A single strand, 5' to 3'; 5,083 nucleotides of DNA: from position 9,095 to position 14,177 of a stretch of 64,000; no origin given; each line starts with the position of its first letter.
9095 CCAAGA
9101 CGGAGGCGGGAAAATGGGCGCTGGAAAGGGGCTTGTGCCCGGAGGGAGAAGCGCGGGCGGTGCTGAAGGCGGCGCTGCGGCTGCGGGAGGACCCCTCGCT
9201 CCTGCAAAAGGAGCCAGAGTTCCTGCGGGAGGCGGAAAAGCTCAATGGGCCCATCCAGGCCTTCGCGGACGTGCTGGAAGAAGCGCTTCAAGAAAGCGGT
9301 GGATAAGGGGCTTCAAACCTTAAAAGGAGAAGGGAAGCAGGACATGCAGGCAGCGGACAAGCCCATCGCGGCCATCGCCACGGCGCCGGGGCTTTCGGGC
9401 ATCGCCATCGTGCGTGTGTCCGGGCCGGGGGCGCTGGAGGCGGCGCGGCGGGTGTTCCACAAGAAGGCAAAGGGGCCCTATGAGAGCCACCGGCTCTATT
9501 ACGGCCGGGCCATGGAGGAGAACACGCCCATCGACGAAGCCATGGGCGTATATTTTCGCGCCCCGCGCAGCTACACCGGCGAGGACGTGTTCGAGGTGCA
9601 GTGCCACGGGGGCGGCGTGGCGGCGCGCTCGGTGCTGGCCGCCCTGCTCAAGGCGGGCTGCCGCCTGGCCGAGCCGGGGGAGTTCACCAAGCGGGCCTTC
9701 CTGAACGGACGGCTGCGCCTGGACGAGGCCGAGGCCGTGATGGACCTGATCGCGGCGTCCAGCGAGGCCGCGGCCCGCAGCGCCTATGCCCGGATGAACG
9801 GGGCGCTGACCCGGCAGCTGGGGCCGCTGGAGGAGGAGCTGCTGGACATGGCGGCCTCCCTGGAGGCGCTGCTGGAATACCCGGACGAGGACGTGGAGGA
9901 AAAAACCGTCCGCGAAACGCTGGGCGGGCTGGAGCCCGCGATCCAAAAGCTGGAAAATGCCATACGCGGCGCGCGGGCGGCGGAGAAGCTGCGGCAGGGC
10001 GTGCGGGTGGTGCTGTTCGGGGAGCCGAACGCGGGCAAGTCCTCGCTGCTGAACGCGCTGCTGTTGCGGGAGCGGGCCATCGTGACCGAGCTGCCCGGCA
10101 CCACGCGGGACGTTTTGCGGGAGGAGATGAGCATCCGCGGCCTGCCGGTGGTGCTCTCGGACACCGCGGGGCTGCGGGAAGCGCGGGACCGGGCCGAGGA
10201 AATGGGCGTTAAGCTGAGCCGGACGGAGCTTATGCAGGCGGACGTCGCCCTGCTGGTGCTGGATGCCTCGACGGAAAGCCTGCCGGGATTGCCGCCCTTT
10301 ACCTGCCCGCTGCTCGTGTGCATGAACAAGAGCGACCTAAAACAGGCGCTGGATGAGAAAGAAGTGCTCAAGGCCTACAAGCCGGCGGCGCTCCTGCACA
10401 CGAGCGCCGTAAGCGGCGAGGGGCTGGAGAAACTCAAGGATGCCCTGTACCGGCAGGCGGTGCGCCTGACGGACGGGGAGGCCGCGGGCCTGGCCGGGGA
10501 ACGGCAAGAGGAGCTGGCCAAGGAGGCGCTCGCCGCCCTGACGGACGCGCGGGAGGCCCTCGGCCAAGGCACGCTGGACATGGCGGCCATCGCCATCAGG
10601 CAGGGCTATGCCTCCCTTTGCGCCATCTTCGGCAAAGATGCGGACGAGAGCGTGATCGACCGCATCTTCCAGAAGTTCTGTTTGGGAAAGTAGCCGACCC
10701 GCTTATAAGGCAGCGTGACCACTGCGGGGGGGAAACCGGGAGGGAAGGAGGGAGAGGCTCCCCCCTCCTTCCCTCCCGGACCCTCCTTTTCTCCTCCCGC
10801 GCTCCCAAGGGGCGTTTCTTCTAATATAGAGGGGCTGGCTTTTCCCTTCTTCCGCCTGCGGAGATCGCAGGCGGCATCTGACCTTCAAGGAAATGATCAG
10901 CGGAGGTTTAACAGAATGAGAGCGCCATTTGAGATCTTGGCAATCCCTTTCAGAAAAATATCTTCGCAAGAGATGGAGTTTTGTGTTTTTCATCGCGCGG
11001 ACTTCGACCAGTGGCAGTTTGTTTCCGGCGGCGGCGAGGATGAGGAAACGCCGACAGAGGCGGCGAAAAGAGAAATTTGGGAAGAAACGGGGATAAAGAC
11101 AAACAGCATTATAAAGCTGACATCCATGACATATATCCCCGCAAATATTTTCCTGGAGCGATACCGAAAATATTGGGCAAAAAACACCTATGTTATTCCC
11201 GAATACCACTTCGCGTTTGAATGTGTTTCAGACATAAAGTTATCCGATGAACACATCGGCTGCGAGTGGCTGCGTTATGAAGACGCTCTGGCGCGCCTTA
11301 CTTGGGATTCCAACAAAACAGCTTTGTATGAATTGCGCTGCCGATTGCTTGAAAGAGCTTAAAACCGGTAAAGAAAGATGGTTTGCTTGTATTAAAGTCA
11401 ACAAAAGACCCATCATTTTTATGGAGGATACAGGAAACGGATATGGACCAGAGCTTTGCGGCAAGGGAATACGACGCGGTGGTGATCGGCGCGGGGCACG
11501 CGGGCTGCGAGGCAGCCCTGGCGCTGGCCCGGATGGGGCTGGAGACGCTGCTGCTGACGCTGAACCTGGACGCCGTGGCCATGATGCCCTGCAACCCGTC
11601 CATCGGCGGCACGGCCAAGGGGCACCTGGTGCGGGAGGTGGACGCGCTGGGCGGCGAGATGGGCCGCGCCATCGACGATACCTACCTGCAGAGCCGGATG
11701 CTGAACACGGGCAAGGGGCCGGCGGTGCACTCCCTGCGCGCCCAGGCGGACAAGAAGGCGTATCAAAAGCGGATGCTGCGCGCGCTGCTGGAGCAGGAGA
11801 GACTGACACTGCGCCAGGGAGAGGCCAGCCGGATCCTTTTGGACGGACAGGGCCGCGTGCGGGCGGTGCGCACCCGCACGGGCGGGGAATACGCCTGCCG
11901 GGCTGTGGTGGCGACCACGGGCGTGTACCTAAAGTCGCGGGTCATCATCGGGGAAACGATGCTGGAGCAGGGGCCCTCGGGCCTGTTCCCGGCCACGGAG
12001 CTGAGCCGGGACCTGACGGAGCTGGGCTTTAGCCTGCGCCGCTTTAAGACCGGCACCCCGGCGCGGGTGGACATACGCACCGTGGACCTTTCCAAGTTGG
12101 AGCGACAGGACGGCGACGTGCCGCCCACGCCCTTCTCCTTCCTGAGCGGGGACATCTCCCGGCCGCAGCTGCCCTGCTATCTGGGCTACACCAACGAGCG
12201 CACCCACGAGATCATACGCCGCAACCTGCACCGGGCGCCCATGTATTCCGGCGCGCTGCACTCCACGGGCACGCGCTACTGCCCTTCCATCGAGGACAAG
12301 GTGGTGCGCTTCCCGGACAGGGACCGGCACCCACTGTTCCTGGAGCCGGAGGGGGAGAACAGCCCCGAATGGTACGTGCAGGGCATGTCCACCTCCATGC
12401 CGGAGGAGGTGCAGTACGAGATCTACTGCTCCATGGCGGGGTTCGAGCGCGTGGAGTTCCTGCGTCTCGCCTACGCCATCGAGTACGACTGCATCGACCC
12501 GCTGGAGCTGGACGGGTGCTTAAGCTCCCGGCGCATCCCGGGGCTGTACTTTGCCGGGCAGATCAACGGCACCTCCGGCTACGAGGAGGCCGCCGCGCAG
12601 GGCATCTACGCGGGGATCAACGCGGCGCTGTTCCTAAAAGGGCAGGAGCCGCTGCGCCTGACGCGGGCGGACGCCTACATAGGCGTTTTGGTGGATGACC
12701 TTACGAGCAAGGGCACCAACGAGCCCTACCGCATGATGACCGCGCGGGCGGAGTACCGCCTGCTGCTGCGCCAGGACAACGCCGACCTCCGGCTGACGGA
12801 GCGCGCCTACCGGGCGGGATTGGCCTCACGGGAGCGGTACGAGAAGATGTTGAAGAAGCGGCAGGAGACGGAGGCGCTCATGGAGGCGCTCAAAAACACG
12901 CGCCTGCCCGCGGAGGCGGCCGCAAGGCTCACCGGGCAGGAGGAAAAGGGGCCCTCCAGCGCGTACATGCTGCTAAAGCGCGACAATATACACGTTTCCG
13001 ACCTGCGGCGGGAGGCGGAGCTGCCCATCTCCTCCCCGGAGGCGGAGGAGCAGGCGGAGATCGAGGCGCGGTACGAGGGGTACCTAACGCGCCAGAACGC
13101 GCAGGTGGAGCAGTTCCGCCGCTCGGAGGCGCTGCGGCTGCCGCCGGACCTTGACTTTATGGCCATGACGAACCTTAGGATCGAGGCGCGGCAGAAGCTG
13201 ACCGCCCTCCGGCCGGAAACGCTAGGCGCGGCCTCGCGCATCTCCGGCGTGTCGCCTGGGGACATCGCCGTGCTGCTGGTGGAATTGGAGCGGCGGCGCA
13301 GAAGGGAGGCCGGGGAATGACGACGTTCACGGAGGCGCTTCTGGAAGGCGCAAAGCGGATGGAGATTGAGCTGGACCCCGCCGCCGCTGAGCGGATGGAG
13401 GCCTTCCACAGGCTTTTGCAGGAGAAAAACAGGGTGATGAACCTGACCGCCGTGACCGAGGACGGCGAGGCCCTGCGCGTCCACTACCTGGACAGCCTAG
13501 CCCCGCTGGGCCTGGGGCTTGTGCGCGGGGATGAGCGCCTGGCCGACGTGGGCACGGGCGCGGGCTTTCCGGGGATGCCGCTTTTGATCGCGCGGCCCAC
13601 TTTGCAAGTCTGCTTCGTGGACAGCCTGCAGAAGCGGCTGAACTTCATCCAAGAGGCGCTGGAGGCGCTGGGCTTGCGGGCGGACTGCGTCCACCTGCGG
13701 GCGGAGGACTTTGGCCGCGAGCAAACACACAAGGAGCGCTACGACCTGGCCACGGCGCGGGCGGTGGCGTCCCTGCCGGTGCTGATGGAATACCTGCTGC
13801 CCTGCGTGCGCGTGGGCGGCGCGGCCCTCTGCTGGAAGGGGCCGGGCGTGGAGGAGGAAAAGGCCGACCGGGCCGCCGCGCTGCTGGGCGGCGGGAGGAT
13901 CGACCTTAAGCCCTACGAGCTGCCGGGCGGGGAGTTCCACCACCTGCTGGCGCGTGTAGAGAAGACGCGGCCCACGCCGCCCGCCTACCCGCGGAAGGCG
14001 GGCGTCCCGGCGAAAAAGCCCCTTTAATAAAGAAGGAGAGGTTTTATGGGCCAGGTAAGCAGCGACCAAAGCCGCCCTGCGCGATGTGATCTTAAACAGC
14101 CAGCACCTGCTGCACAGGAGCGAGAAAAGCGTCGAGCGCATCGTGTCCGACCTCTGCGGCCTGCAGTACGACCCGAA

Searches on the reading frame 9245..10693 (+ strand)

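Call 10: search_protein_families(library=pfam, proteins=[window:9245-10693:+])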
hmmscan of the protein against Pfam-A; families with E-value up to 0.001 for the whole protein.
window:9245-10693:+ (482 aa): 7 families
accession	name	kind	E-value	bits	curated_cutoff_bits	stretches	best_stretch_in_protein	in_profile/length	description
PF12631.12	MnmE_helical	-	6.2e-45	154.3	40.1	1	159-479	1-211/211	MnmE helical domain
PF10396.14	TrmE_N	-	6.3e-42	142.9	29.8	1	41-156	2-117/117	GTP-binding protein TrmE N-terminus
PF01926.29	MMR_HSR1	-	1.1e-20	74.3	21.9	1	254-344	1-87/113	50S ribosome-binding GTPase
PF02421.24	FeoB_N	-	8.8e-08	32.2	27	1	254-400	2-155/156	Ferrous iron transport protein B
PF03193.22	RsgA_GTPase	-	4.9e-06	26.9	30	0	231-281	84-135/174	RsgA GTPase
PF00025.27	Arf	-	9.8e-06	25.6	22.3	0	353-402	115-171/174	ADP-ribosylation factor family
PF00350.29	Dynamin_N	-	2.4e-05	24.9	27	0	255-286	1-32/168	Dynamin family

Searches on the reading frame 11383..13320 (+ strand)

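Call 10: search_protein_families(library=pfam, proteins=[window:11383-13320:+])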
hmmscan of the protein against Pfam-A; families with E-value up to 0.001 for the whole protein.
window:11383-13320:+ (645 aa): 8 families
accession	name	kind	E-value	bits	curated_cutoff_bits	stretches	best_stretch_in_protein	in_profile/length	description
PF01134.28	GIDA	-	1.3e-154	515.5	22.1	1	31-422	1-391/391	Glucose inhibited division protein A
PF13932.14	SAM_GIDA_C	-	1.8e-23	82.5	27.1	1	576-632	1-57/57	tRNA modifying enzyme MnmG/GidA C-terminal helical bundle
PF21680.2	GIDA_C_1st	-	6.6e-19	68.9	24.7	1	484-572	2-96/96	tRNA modifying enzyme MnmG/GidA C-terminal helical domain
PF07992.20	Pyr_redox_2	-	3.2e-05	23.9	26.1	1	30-82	1-52/291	Pyridine nucleotide-disulphide oxidoreductase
PF12831.13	FAD_oxidored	-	0.00012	21.9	27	1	31-175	1-138/416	FAD dependent oxidoreductase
PF01266.30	DAO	-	0.00017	21.7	27.9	0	114-184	137-207/353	FAD dependent oxidoreductase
PF00890.30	FAD_binding_2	-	0.00067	19.4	20.4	1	31-59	1-29/414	FAD binding domain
PF23920.1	DUF7259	-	0.00072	19.8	27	0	141-191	2-50/77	Domain of unknown function (DUF7259)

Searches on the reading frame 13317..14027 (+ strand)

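Call 10: search_protein_families(library=pfam, proteins=[window:13317-14027:+])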
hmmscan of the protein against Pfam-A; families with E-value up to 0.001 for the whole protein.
window:13317-14027:+ (236 aa): 2 families
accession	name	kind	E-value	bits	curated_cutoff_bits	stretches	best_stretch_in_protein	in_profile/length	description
PF02527.21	GidB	-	3.3e-37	128.1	27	1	25-186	3-160/184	rRNA small subunit methyltransferase G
PF08242.18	Methyltransf_12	-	0.00021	22.4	30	1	77-151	2-75/98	Methyltransferase domain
